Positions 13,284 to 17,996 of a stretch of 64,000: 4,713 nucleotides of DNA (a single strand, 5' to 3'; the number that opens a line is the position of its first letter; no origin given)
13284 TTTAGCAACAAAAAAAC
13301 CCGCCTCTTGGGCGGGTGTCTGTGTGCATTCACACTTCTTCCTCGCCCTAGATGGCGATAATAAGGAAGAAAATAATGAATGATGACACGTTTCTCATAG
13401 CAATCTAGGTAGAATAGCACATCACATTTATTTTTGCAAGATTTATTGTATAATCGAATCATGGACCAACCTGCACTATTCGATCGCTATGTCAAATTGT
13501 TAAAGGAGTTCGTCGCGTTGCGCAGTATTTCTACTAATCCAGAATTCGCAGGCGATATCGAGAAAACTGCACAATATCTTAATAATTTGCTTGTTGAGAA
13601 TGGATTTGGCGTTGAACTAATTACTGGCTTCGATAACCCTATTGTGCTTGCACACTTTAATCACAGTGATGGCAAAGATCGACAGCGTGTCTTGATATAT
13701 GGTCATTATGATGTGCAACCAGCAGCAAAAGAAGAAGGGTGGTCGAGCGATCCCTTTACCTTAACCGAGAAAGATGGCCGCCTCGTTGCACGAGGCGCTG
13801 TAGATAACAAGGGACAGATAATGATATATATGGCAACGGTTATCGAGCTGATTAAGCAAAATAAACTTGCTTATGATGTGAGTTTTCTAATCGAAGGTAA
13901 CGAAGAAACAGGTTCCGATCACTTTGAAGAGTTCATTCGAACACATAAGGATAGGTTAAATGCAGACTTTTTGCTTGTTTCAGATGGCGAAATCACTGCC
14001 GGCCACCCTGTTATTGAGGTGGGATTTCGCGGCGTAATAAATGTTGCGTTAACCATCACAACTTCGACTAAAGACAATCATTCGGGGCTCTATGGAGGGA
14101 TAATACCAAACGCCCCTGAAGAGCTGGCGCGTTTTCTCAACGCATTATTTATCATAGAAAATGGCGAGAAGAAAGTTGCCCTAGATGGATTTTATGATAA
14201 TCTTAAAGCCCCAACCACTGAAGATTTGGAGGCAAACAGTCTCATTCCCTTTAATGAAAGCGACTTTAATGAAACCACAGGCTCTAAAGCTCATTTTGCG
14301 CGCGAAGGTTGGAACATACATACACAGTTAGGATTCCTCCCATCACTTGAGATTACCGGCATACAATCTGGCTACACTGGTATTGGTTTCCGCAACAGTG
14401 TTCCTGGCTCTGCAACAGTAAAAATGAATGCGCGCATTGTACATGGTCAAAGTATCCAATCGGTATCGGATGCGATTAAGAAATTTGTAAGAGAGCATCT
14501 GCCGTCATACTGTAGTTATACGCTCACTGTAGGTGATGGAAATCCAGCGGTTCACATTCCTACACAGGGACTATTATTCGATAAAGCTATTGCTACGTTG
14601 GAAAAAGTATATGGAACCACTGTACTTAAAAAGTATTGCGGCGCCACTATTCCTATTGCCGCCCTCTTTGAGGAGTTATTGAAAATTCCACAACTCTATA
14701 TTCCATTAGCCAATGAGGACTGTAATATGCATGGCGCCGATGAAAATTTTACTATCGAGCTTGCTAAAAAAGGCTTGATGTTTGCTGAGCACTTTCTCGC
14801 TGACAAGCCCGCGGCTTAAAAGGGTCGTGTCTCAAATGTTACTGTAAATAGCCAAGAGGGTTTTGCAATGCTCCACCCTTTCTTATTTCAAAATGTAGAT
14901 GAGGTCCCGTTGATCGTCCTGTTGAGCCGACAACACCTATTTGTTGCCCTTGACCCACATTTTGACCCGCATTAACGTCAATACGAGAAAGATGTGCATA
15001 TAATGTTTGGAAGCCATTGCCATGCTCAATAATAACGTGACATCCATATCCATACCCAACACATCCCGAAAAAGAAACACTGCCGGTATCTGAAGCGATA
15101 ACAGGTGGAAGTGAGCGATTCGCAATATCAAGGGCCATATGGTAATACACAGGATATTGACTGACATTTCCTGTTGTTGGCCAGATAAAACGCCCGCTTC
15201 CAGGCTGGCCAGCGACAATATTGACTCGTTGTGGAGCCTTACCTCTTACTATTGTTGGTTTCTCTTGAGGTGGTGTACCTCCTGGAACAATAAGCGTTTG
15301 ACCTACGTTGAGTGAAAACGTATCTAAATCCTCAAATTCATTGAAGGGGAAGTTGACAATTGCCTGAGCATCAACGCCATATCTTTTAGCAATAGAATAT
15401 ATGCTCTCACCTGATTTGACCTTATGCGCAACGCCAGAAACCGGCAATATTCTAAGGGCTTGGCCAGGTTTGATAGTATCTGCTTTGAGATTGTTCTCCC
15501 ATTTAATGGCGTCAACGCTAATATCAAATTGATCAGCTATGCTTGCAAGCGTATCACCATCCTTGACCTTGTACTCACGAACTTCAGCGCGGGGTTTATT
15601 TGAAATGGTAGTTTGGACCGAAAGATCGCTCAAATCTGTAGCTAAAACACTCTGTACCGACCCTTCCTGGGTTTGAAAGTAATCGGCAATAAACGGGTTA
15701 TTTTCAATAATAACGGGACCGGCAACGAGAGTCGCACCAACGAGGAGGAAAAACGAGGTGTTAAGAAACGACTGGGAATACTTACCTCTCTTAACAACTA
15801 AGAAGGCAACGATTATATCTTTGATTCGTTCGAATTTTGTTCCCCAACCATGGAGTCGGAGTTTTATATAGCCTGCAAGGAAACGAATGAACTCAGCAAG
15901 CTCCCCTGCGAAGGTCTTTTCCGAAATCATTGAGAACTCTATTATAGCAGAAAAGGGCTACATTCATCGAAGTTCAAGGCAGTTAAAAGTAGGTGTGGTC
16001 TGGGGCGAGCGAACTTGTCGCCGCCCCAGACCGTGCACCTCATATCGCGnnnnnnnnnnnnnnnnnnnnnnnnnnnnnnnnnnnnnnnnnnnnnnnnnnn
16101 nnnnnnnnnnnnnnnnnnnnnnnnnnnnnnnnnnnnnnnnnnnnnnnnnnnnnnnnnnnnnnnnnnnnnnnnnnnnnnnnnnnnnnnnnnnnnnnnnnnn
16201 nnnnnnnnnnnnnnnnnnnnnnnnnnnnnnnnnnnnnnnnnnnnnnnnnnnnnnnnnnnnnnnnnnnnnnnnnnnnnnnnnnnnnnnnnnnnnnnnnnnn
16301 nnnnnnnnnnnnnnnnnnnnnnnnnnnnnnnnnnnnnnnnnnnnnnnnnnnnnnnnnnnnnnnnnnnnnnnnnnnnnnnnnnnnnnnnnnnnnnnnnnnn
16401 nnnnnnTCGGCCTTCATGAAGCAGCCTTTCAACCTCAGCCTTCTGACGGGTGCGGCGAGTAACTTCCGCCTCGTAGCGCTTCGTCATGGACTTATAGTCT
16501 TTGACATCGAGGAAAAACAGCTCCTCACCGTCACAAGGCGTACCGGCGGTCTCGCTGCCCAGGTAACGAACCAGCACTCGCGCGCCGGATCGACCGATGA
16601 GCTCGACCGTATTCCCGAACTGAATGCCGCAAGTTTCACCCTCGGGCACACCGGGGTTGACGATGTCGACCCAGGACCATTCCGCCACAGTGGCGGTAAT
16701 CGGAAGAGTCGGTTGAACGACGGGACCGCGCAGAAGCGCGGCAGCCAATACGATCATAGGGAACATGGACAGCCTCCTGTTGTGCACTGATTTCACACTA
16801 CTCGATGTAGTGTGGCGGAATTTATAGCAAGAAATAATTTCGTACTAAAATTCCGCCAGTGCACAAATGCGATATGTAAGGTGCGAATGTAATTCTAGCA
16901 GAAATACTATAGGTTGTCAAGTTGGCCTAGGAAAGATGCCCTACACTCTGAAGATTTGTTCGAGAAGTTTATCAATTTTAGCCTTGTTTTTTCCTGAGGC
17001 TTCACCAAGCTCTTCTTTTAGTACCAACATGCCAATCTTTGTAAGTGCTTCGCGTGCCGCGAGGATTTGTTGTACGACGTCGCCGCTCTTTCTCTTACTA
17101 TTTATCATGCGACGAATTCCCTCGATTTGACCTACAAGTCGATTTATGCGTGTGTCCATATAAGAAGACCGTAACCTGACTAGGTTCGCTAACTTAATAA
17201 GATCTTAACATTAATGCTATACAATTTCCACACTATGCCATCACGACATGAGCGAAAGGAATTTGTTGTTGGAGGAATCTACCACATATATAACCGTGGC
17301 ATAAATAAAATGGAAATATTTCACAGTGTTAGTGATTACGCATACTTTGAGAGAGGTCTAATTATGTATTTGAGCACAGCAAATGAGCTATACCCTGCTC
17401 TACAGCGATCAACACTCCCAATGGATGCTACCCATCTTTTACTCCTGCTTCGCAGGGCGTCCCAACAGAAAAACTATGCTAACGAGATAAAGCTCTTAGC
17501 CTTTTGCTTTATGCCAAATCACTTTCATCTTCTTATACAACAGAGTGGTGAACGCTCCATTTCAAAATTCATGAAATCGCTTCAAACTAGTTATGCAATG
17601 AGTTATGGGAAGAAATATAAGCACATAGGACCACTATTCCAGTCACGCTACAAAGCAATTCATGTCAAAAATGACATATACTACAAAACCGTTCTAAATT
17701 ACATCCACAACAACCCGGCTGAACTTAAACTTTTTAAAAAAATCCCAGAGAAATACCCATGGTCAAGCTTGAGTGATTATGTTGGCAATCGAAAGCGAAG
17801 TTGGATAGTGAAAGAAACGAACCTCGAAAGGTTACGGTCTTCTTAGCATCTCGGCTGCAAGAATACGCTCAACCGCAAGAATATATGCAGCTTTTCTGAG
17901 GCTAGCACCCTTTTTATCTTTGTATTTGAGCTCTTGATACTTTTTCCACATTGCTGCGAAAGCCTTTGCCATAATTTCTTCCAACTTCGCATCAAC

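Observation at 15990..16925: Cassette A: duplicated-domain secreted protein behind a three-way-junction leader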

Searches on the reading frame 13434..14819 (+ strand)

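Call 11: search_protein_families(library=pfam, proteins=[window:13434-14819:+], max_evalue=0.01)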
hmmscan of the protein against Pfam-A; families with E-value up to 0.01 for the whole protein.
window:13434-14819:+ (461 aa): 3 families
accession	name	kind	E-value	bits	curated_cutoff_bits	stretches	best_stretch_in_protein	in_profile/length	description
PF01546.33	Peptidase_M20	-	1.9e-27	96.9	24.6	1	87-455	1-204/206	Peptidase family M20/M25/M40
PF07687.19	M20_dimer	-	1.2e-13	51.3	21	1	199-359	4-106/107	Peptidase dimerisation domain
PF04389.22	Peptidase_M28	-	0.00022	21.5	21.3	1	78-181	9-90/193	Peptidase family M28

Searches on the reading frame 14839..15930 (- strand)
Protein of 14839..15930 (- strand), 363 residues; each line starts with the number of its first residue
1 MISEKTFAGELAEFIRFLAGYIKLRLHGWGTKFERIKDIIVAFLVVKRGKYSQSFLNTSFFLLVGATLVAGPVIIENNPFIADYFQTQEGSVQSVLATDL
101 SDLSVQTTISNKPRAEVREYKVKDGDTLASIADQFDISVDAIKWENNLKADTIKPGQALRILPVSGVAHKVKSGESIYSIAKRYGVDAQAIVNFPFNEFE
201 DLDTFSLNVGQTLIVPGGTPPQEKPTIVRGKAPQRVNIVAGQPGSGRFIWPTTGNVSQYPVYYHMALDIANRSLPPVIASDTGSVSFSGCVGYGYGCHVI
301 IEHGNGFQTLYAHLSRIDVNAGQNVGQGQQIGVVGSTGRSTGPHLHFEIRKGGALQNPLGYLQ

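Call 11: search_protein_families(library=pfam, proteins=[window:14839-15930:-], max_evalue=0.01)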
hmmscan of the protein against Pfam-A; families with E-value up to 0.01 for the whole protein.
window:14839-15930:- (363 aa): 5 families
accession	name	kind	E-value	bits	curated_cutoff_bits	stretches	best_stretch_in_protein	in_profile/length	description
PF01551.29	Peptidase_M23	-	6.4e-31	106.9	28.7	1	263-358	2-96/96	Peptidase family M23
PF01476.26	LysM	-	7.4e-24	83.9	20.9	2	120-161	1-42/43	LysM domain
PF23473.1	LysM3_LYK4_5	-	5.9e-10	39.5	29.3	1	120-155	5-40/48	LYK4/5 LysM3 domain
PF22310.2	NMB0315_dom_I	-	0.00013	22.7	27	0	169-215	6-52/83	NMB0315-like, domain I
PF23446.1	LysM1_NFP_LYK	-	0.00066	20.9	36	0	126-160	16-52/60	NFP/LYK LysM1 domain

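Call 29: find_related_loci(query=window:14839-15930:-, collection=genome_contigs, flank=6000)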
Query window:14839-15930:- (363 aa) in genome_contigs; peptide patterns used: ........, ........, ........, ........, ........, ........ (x = any residue, [..] = any of these).
57 stretches matched a pattern; 10 encode a relative of the query (tblastn E <= 1e-3); 10 distinct loci.
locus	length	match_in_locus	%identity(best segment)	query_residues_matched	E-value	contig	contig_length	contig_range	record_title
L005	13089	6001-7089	93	1-363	0e+0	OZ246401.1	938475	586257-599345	MAG: uncultured Gammaproteobacteria bacterium isolate SRP278252_co2_763 genome assembly, chromosome: 1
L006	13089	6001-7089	91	1-363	0e+0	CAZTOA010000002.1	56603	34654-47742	MAG TPA_asm: uncultured Gammaproteobacteria bacterium isolate SRP292972_co2_75 genome assembly, contig: NODE_487_length_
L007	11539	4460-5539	72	1-363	0e+0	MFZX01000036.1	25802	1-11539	MAG: Candidatus Roizmanbacteria bacterium RIFCSPHIGHO2_12_FULL_37_23 rifcsphigho2_12_scaffold_4474, whole genome shotgun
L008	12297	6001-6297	44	264-362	1e-22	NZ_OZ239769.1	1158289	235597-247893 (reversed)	Cardinium endosymbiont of Nabis limbatus isolate 54698 chromosome 1, complete sequence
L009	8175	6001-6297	46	264-362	3e-23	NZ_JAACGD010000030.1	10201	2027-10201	Candidatus Cardinium sp. cBcalN2 contig_30, whole genome shotgun sequence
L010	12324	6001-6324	41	259-362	3e-22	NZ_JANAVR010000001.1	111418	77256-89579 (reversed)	Candidatus Cardinium sp. TP LFAMDCML_1, whole genome shotgun sequence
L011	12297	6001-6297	45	264-362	9e-22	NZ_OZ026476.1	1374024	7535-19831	Cardinium endosymbiont of Tipula unca isolate 54697 chromosome 1, complete sequence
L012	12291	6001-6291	43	264-360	8e-20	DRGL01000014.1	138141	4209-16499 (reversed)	MAG TPA_asm: Pricia antarctica isolate HyVt-345 HyVt-345_k145_18770, whole genome shotgun sequence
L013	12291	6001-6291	43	264-360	1e-19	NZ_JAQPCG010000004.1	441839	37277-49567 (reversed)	Maribacter sp. PR1 PR1_contig_4, whole genome shotgun sequence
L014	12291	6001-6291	42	264-360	3e-19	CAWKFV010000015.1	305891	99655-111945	MAG: uncultured Flavobacteriaceae bacterium isolate MFD03250.bin.2.87 genome assembly, contig: contig_2720, whole genome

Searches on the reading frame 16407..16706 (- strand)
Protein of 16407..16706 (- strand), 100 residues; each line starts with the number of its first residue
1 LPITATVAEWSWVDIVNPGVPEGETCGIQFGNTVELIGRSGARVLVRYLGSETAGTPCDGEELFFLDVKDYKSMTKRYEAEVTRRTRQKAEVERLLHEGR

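Call 82: predict_structure(alignment_id=A3)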
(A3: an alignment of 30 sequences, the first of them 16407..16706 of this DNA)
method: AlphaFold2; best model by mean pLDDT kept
length: 100 residues; sequences in the alignment: 30
mean_pLDDT: 96.6   pTM: 0.82
mean pLDDT of the five models: 96.6, 96.4, 96.2, 96.1, 95.9
residues with pLDDT >= 90: 92; 70-90: 8; 50-70: 0; < 50: 0
segments of 3 or more residues with pLDDT < 50: none
pLDDT, mean of each block of 10 residues (from residue 1): 95 98 97 98 98 90 98 98 98 96
secondary structure, 60 per line:
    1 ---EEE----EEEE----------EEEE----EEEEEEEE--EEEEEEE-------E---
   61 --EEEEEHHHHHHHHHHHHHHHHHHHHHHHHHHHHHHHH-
elements in order: E4-6 E11-14 E25-28 E33-40 E43-49 E63-67 H68-99

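Call 86: fold_search(model_id=the predicted structure, library=pdb)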
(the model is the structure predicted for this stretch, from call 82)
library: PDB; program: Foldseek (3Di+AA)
matches with E <= 10: 618; with E <= 0.001: 0
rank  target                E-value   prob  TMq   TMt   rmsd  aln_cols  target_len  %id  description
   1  5hkc_B                9.4e-02  0.38  0.23  0.21   9.6       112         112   14  Crystal structure of M. tuberculosis MazF-mt3 T52D-F62D mutant in complex with 8-mer RNA (released 2017-01-18)
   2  3fb9_A                1.3e-01  0.66  0.27  0.30   8.9        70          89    8  The crystal structure of the protein with unknown function from Streptococcus pneumoniae TIGR4 (released 2008-12-23)
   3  2ke9_MODEL_1_A        1.6e-01  0.90  0.34  0.47   5.9        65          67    9  NMR solution structure of the CASKIN SH3 domain (released 2010-02-02)
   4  3snh                  2.6e-01  0.30  0.30  0.07   9.9        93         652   13  Crystal structure of nucleotide-free human dynamin1 (released 2011-09-21)
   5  4lud_B                2.9e-01  0.92  0.36  0.10   5.2        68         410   12  Crystal Structure of HCK in complex with the fluorescent compound SKF86002 (released 2014-02-12)
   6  1bu1_A                3.4e-01  0.75  0.31  0.50   7.1        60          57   15  SRC FAMILY KINASE HCK SH3 DOMAIN (released 1998-11-11)
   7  7oyc_T1               3.4e-01  0.16  0.22  0.17   9.4        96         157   16  Cryo-EM structure of the Xenopus egg 80S ribosome (released 2022-07-20)
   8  4lue_A                3.6e-01  0.90  0.37  0.10   5.2        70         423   13  Crystal Structure of HCK in complex with 7-[trans-4-(4-methylpiperazin-1-yl)cyclohexyl]-5-(4-phenoxyphenyl)-7H-pyrrolo (released 2014-02-12)
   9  4rtz_A                3.6e-01  0.69  0.33  0.49   6.9        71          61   10  Crystal structure of the c-Src-SH3 domain in complex with the high affinity peptide VSL12 (released 2015-10-28)
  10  6lss_c                4.5e-01  0.18  0.24  0.17   9.8        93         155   15  Cryo-EM structure of a pre-60S ribosomal subunit - state preA (released 2020-08-26)
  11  3p3f_C                4.8e-01  0.09  0.17  0.14  11.6        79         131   16  Crystal structure of the F36A mutant of the fluoroacetyl-CoA-specific thioesterase FlK (released 2010-10-20)
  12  3vrz_B                5.1e-01  0.82  0.37  0.10   5.2        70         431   13  Crystal structure of HCK complexed with a pyrrolo-pyrimidine inhibitor 1-[4-(4-amino-7-cyclopentyl-7H-pyrrolo[2,3-d]py (released 2013-05-01)
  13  3h0h                  5.1e-01  0.57  0.32  0.46   7.7        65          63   12  human Fyn SH3 domain R96I mutant, crystal form I (released 2010-04-21)
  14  8wff                  5.1e-01  0.54  0.31  0.46   7.0        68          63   10  The Crystal Structure of LYN from Biortus. (released 2023-11-22)
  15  2iim                  5.4e-01  0.85  0.36  0.54   4.8        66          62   12  SH3 Domain of Human Lck (released 2006-11-07)
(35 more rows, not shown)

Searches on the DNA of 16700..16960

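Call 40: search_rna_families(source=window, start=16700, end=16960, threshold=evalue, max_evalue=10)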
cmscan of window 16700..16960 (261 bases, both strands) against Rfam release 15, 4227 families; matches with E-value up to 10: 3.
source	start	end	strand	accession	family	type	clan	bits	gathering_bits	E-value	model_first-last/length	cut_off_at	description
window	16814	16857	-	RF00207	K10_TLS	Cis-reg;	-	29.7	43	0.00016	1-48/48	no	K10 transport/localisation element (TLS)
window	16726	16741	-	RF02651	SorY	Gene; sRNA;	-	11.8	111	5.5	58-73/83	no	Singlet oxygen resistance RNA Y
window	16808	16902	-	RF01431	snoR135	Gene; snRNA; snoRNA; HACA-box;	-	10.8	45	9.8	1-143/143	no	small nucleolar RNA snoR135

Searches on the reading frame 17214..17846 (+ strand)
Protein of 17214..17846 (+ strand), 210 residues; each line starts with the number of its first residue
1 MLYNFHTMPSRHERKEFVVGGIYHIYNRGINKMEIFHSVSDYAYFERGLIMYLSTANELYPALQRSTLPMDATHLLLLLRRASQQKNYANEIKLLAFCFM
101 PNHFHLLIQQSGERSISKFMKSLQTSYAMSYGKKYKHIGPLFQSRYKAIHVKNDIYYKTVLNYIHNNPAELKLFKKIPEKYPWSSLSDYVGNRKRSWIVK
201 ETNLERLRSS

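Call 11: search_protein_families(library=pfam, proteins=[window:17214-17846:+], max_evalue=0.01)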
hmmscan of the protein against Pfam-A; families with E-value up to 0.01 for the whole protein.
window:17214-17846:+ (210 aa): 1 family
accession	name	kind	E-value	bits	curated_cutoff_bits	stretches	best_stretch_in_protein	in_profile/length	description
PF01797.21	Y1_Tnp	-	8.6e-14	52.1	23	1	82-167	31-121/121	Transposase IS200 like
